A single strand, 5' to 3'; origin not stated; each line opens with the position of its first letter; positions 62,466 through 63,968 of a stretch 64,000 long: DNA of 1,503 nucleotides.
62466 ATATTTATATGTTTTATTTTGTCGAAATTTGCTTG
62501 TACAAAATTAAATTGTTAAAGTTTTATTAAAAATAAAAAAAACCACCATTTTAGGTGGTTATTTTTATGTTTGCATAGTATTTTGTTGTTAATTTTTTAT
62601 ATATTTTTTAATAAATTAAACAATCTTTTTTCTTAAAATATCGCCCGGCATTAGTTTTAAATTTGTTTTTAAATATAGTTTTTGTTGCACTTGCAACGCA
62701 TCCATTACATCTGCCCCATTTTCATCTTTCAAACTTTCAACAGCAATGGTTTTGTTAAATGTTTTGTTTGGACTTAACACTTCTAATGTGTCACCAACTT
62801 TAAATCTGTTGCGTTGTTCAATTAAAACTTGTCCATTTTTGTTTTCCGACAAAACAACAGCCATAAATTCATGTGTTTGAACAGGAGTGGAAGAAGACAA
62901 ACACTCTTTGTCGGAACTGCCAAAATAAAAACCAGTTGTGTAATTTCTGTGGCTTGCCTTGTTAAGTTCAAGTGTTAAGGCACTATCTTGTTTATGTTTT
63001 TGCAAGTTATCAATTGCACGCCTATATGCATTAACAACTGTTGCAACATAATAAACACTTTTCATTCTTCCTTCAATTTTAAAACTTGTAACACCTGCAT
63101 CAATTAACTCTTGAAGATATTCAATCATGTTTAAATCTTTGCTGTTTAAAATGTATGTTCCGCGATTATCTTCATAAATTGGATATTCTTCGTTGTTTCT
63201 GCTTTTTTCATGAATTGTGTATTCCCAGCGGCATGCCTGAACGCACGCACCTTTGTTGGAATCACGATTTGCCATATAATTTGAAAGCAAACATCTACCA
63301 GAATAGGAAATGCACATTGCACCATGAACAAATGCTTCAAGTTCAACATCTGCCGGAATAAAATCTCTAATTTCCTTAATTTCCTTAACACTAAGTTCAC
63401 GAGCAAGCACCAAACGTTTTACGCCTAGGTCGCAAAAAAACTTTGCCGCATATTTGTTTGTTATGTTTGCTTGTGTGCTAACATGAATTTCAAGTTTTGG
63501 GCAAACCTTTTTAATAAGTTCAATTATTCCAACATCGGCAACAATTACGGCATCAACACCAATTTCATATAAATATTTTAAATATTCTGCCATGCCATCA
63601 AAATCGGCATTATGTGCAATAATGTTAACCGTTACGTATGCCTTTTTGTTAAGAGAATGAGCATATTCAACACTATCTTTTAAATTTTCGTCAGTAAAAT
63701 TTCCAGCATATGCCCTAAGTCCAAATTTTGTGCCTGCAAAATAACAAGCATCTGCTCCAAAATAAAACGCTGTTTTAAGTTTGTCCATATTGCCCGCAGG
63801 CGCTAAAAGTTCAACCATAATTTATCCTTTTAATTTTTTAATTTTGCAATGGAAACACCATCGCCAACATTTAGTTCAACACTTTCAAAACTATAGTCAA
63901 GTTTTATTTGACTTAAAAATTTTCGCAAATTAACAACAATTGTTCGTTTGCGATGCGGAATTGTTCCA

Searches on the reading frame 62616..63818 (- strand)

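Call 68: search_protein_families(library=pfam, proteins=[window:62616-63818:-], max_evalue=0.001)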
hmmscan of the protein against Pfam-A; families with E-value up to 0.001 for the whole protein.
window:62616-63818:- (400 aa): 2 families
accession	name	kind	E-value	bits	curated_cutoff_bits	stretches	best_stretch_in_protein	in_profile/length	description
PF01136.24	Peptidase_U32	-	7.4e-100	333.5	22.4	1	75-303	3-232/233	Peptidase family U32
PF16325.11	Peptidase_U32_C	-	2.9e-19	69.4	28.2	1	315-396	2-83/83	Peptidase family U32 C-terminal domain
